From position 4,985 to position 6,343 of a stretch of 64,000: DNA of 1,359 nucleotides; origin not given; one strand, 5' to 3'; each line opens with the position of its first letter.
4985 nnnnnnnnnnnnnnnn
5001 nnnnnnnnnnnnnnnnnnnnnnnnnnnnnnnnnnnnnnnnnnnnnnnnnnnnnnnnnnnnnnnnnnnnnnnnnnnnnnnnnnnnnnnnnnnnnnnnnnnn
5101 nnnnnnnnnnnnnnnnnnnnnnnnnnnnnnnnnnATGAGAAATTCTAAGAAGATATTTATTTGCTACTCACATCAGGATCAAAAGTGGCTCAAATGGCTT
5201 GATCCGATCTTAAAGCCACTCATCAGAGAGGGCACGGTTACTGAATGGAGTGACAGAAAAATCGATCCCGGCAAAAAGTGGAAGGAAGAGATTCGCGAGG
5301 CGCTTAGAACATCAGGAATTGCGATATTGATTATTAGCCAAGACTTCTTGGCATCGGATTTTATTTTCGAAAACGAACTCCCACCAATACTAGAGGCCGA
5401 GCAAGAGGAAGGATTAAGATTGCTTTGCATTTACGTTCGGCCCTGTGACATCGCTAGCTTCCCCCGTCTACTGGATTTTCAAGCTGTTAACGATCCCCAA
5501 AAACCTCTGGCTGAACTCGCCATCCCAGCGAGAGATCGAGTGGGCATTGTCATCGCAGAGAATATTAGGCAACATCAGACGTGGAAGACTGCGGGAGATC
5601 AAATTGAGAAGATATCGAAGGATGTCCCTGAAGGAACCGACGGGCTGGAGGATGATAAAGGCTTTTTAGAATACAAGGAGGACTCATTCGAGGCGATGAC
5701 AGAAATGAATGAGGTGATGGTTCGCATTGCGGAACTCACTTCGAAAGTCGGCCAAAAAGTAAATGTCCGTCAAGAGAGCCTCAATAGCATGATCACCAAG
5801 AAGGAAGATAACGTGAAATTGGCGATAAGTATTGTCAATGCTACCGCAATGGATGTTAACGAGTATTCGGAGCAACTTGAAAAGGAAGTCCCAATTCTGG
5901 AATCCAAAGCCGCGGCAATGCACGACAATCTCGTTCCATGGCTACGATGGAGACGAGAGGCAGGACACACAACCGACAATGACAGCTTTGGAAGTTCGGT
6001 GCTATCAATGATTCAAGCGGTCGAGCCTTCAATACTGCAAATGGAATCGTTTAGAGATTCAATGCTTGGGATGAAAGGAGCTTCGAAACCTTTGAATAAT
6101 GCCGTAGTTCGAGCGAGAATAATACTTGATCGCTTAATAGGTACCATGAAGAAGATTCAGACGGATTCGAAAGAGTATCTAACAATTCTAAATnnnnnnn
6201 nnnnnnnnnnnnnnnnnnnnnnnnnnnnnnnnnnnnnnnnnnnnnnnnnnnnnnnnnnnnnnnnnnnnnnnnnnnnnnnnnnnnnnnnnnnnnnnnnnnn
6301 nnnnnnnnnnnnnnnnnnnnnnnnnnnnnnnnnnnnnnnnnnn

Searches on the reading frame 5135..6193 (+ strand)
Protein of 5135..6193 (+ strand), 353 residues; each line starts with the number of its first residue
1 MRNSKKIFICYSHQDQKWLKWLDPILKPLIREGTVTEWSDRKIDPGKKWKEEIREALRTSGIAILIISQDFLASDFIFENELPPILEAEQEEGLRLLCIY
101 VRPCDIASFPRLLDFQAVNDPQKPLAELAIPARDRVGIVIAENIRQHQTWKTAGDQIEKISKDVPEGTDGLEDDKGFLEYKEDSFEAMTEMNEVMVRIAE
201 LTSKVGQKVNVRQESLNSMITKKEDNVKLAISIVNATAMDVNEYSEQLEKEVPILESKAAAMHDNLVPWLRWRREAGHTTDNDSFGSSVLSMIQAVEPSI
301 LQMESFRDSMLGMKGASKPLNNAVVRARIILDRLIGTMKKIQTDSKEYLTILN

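Call 3: search_protein_families(library=pfam, proteins=[window:5135-6193:+], max_evalue=1)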
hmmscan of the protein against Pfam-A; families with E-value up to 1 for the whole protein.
window:5135-6193:+ (353 aa): 8 families
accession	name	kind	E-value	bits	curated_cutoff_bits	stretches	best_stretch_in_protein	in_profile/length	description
PF13676.11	TIR_2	-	1.3e-14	55.1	28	1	7-106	1-95/122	TIR domain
PF01582.25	TIR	-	1.8e-06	28.3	21.3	1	22-102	18-97/179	TIR domain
PF10137.14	CAP12-PCTIR_TIR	-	0.002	18.6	24.7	1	6-70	1-62/119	CAP12/Pycsar effector protein, TIR domain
PF07833.16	Cu_amine_oxidN1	-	0.036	14.5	24.2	1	185-247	11-70/108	Copper amine oxidase N-terminal domain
PF08937.16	ThsB_TIR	-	0.042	14.7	21.2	1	8-100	1-94/100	Thoeris protein ThsB, TIR-like domain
PF08631.16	SPO22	-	0.065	13.1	27.5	1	227-317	82-170/274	Meiosis protein SPO22/ZIP4 like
PF06009.19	Laminin_II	-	0.17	12.3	33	1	187-259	4-75/138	Laminin Domain II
PF14045.11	YIEGIA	-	0.17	11.2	27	1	198-259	217-276/282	YIEGIA protein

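Call 4: search_protein_families(library=padloc, proteins=[window:5135-6193:+], max_evalue=1)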
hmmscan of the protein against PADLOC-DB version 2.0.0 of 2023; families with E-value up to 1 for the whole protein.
window:5135-6193:+ (353 aa): 10 families
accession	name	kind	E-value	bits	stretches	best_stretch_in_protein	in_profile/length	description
PDLC00420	ThsB1|ThsB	-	1.2e-18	65.3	1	6-150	3-144/319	TIR-like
PDLC02012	SAVED5--SAVED_TIR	-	8.3e-13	46.2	1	5-146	14-119/404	-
PDLC05062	PDC-S66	-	5.1e-05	20.9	1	6-100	150-241/282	-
PDLC00728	Effector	-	0.00044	17.3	1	5-92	10-95/432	TIR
PDLC02400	Aga_TIR-PNTD1-PNTD2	-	0.0024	14.2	1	8-88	190-268/639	Class I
PDLC02013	SAVED5--SAVED_TIR_JAB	-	0.0028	14.2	1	2-99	170-264/584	-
PDLC02421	Aga_TIR-PNTD1-PNTD2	-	0.003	14.7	1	5-70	4-67/430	Class I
PDLC00727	Effector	-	0.0042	13.6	1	2-96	171-263/590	TIR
PDLC03868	LmuB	-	0.011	12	1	155-252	750-847/1035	-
PDLC00417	ThsB1|ThsB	-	0.02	12.4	1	7-76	169-236/303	TIR-like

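Call 7: search_protein_families(library=ncbifam, proteins=[window:5135-6193:+], max_evalue=1)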
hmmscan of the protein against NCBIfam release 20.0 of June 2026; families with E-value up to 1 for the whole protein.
window:5135-6193:+ (353 aa): 4 families
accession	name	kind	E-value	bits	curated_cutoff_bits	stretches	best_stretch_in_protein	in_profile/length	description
NF002572.0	PRK02224.1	equivalog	0.009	14.3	1087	1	129-264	232-363/888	DNA double-strand break repair ATPase Rad50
TIGR04523.1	Mplasa_alph_rch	subfamily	0.014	13.4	270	1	151-258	464-569/745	helix-rich protein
NF042941.1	Retron_TIR_antiphage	equivalog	0.028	13.2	600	1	3-106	338-438/464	TIR domain-containing anti-phage reverse transcriptase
NF040588.1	FxsC_Nterm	equivalog_domain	0.07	13.1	130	1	38-75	49-86/182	TIR-like protein FxsC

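Call 16: find_homologous_proteins(query=window:5135-6193:+, max_evalue=0.001)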
Query window:5135-6193:+ (353 aa): 215 proteins with E <= 0.001 among 2363 candidates; the best 120 are listed.
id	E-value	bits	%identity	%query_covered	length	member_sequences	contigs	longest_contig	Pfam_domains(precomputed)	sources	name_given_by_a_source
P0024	4.1e-230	781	100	100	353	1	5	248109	PF01582.26,PF13676.12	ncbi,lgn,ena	-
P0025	1.3e-166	572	70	100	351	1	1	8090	PF01582.26,PF13676.12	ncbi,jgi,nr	ncbi:MAG TPA: toll/interleukin-1 receptor domain-containing protein [Candidatus Kapabacteria bacteri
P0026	1.5e-36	144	51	40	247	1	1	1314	PF01582.26,PF13676.12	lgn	-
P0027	4.3e-34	136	48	41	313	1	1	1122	PF01582.26,PF13676.12,PF10137.15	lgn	-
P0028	5.1e-34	136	47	40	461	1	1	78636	PF01582.26,PF13676.12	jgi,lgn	jgi:hypothetical protein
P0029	7.9e-34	135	48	40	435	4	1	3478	PF01582.26,PF22703.3,PF22606.3,PF00004.36,PF13401.13,PF13676.12,PF01637.25,PF05621.18,PF13191.13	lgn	-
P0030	2.0e-33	134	54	35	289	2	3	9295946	PF13676.12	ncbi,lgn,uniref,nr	ncbi:hypothetical protein M2163_004821 [Streptomyces sp. SAI-135]|uniref:toll/interleukin-1 receptor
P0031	3.2e-33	133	46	41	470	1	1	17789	PF01582.26,PF13676.12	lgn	-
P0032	3.2e-33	133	53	35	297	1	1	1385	PF01582.26,PF13676.12,PF10137.15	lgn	-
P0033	3.7e-33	133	48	41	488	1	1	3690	PF01582.26,PF22703.3,PF22606.3,PF00004.36,PF13401.13,PF13676.12,PF01637.25,PF13191.13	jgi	jgi:cell division control protein 6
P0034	4.2e-33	133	53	37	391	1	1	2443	PF01582.26,PF13676.12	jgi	jgi:hypothetical protein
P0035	4.3e-33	133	53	38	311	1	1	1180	PF13676.12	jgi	-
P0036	5.7e-33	133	42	44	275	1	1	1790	PF13676.12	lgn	-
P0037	6.5e-33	132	41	41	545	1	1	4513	PF01582.26,PF08817.17,PF13676.12,PF08937.17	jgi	jgi:hypothetical protein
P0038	7.0e-33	132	51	40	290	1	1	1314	PF01582.26,PF13676.12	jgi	jgi:hypothetical protein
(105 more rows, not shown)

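Call 17: find_encoding_contigs(protein=P0025, flank=8000, max_places=4)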
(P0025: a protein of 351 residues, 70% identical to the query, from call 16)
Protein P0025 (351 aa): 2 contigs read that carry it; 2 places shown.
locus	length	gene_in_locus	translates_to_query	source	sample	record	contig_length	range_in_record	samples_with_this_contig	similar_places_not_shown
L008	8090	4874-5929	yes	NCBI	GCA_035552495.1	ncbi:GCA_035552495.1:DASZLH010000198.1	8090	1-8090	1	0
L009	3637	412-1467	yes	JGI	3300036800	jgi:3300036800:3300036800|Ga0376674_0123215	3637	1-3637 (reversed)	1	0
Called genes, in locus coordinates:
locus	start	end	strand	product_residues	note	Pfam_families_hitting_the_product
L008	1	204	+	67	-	?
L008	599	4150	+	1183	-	PF08471:Ribonuc_red_2_N, PF02867:Ribonuc_red_lgC, PF12637:TSCPD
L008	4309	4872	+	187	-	-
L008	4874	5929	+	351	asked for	PF01582:TIR (weak), PF13676:TIR_2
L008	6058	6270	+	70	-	-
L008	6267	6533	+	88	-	-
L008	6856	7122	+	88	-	PF12802:MarR_2 (weak), PF01022:HTH_5, PF12840:HTH_20, PF13412:HTH_24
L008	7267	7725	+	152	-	PF13564:DoxX_2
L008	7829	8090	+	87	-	?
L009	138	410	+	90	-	-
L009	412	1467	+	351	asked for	PF01582:TIR (weak), PF13676:TIR_2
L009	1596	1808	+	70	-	-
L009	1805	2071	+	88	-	-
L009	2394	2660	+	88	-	PF12802:MarR_2 (weak), PF01022:HTH_5, PF12840:HTH_20, PF13412:HTH_24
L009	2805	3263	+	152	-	PF13564:DoxX_2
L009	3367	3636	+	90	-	?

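Call 19: find_encoding_contigs(protein=P0024, flank=6000, max_places=6)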
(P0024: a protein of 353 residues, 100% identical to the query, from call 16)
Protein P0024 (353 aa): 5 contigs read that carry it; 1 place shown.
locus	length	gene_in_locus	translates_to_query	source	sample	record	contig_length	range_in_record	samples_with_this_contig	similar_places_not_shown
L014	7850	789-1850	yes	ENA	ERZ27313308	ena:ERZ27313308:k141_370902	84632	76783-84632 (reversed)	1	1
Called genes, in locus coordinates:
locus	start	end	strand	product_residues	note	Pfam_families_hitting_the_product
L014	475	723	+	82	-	-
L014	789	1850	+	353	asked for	PF01582:TIR (weak), PF13676:TIR_2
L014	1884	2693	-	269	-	PF11185:DUF2971 (weak)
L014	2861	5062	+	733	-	PF13183:Fer4_8 (faint), PF13534:Fer4_17 (faint), PF12797:Fer4_2 (weak), PF12838:Fer4_7 (faint), PF13237:Fer4_10 (weak), PF13484:Fer4_16 (faint), PF13187:Fer4_9 (weak), PF02754:CCG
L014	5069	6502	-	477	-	-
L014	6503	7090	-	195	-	-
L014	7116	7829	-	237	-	-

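Call 37: find_related_loci(query=A5, collection=metagenome_contigs, flank=3000)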
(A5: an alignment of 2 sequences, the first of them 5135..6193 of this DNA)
Query A5 (353 aa) in metagenome_contigs; peptide patterns used: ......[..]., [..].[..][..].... (x = any residue, [..] = any of these).
186 stretches matched a pattern, but none encodes a relative of the query by tblastn (E <= 1e-3).

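Call 45: predict_structure(alignment_id=A4)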
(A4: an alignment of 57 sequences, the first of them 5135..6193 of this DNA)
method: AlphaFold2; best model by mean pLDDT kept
length: 353 residues; sequences in the alignment: 57
mean_pLDDT: 86.2   pTM: 0.52
mean pLDDT of the five models: 86.2, 84.3, 83.8, 83.6, 83.2
residues with pLDDT >= 90: 167; 70-90: 157; 50-70: 16; < 50: 13
segments of 3 or more residues with pLDDT < 50: 160-171
pLDDT, mean of each block of 10 residues (from residue 1): 85 95 96 87 82 91 96 92 92 94 94 90 96 96 88 57 43 61 86 89 90 91 90 92 94 92 87 79 80 83 86 80 88 90 87 80
secondary structure, 60 per line:
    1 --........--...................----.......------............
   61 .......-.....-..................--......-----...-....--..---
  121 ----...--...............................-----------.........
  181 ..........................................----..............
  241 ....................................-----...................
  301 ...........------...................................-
elements in order: E3-10 H13-31 E36-39 H49-59 E60-67 H69-73 H75-92 E95-100 H110-113 H130-160 H172-222 H227-276 H282-311 H318-352

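Call 49: fold_search(model_id=the predicted structure, library=pdb)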
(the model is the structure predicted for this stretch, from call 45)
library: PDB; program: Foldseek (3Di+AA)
matches with E <= 10: 813; with E <= 0.001: 1
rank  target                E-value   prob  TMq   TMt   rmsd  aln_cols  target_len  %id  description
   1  7dfv_B                8.8e-04  1.00  0.27  0.19  13.2       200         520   20  Cryo-EM structure of plant NLR RPP1 tetramer core part (released 2020-12-16)
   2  7crc_B                2.3e-03  1.00  0.27  0.09  12.6       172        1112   20  Cryo-EM structure of plant NLR RPP1 tetramer in complex with ATR1 (released 2020-12-16)
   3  7fcc                  3.4e-03  1.00  0.29  0.63   5.3       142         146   15  IL-1RAcPb TIR domain (released 2022-07-20)
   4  7uxu_A                4.1e-03  1.00  0.28  0.65   5.4       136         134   25  CryoEM structure of the TIR domain from AbTir in complex with 3AD (released 2022-09-07)
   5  7xoz_A                4.7e-03  1.00  0.25  0.51  10.5       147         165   20  Crystal structure of RPPT-TIR (released 2023-11-08)
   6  4w8g                  4.9e-03  1.00  0.28  0.69   4.4       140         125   21  Crystal structure of the TIR domain of the Toll-related Receptor TRR-2 from the lower metazoan Hydra magnipapillata (cry (released 2015-09-09)
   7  7nux                  4.9e-03  1.00  0.27  0.54   4.8       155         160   19  Crystal structure of the TIR domain of human TLR1 (crystallised without ZN2+ ions) (released 2021-08-25)
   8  7beq                  5.4e-03  1.00  0.33  0.76   3.6       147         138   16  MicroED structure of the MyD88 TIR domain higher-order assembly (released 2021-03-10)
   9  4w8h_A                5.4e-03  1.00  0.29  0.70   3.9       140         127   20  Crystal structure of the TIR domain of the Toll-related Receptor TRR-2 from the lower metazoan Hydra magnipapillata (c (released 2015-09-09)
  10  7xoz_B                5.9e-03  1.00  0.27  0.52  10.1       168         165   18  Crystal structure of RPPT-TIR (released 2023-11-08)
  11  7uwg_C                6.8e-03  1.00  0.24  0.52   6.1       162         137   17  The crystal structure of the TIR domain-containing protein from Acinetobacter baumannii (AbTir) (released 2022-09-07)
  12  7nuw                  7.1e-03  1.00  0.27  0.55   4.8       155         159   18  Crystal structure of the TIR domain of human TLR1 (crystallised with Zn2+ ions) (released 2021-08-25)
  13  8qlp_E                7.8e-03  1.00  0.31  0.27   3.8       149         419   17  CryoEM structure of the RNA/DNA bound SPARTA (BabAgo/TIR-APAZ) tetrameric complex (released 2024-01-31)
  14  7s2z_B                8.9e-03  1.00  0.25  0.46  11.8       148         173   15  Crystal structure of the E100A mutant TIR domain from the grapevine disease resistance protein RUN1 bound to NAD (released 2021-10-13)
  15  3j0a_A                9.4e-03  1.00  0.30  0.14   4.2       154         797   13  Homology model of human Toll-like receptor 5 fitted into an electron microscopy single particle reconstruction (released 2011-12-28)
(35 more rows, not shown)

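Call 58: search_protein_families(library=pfam, alignment_id=A7, max_evalue=0.001)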
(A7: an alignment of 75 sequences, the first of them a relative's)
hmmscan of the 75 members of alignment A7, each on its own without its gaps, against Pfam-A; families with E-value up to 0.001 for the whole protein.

A. member 1, P0025 (351 aa): 2 families
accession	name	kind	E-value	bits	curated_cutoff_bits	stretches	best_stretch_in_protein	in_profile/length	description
PF13676.11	TIR_2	-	6.3e-13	49.7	28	1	7-106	1-95/122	TIR domain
PF01582.25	TIR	-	8.7e-06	26.1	21.3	1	9-98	3-93/179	TIR domain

B. families by the number of members that match (of 75 scanned): 32 families (the first 25 are shown)
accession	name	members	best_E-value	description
PF05014.21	Nuc_deoxyrib_tr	21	3.1e-07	Nucleoside 2-deoxyribosyltransferase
PF13271.11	DUF4062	13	1.9e-08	Domain of unknown function (DUF4062)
PF13676.11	TIR_2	3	1.5e-21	TIR domain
PF01582.25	TIR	2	7.6e-07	TIR domain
PF18476.7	PIN_8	1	6.5e-63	PIN like domain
PF00069.31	Pkinase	1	1.8e-47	Protein kinase domain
PF07714.23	PK_Tyr_Ser-Thr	1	1.3e-30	Protein tyrosine and serine/threonine kinase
PF10387.14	DUF2442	1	1.5e-24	Protein of unknown function (DUF2442)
PF13304.12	AAA_21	1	4.2e-23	AAA domain, putative AbiEii toxin, Type IV TA system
PF13175.12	AAA_15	1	7.9e-21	AAA ATPase domain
PF08357.16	SEFIR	1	1.6e-16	SEFIR domain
PF14213.11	DUF4325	1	2.6e-16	STAS-like domain of unknown function (DUF4325)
PF16289.11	PIN_12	1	8.6e-12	PIN domain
PF13384.12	HTH_23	1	1.9e-08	Homeodomain-like domain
PF13551.12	HTH_29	1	1e-05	Winged helix-turn helix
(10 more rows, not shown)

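Call 63: search_protein_families(library=pfam, proteins=[L008:4309-4869:+, L008:6058-6267:+, L008:6267-6530:+], max_evalue=0.1)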
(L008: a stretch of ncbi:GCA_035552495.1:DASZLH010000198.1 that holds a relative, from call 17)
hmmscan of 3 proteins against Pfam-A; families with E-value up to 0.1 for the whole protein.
L008:4309-4869:+ (187 aa): 0 families

L008:6058-6267:+ (70 aa): 1 family
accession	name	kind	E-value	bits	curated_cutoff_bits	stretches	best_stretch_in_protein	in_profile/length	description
PF16007.11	DUF4777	-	0.08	13.6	34.4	0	1-36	20-55/66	Domain of unknown function (DUF4777)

L008:6267-6530:+ (88 aa): 1 family
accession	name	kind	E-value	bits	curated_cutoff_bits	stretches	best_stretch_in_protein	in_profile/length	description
PF15738.11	YafQ_toxin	-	0.00073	20.2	30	1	2-87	2-86/88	Bacterial toxin of type II toxin-antitoxin system, YafQ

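Call 70: search_protein_families(library=phrogs, proteins=[window:5135-6193:+], max_evalue=0.01)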
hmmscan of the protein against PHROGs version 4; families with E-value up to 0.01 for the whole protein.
window:5135-6193:+ (353 aa): 0 families
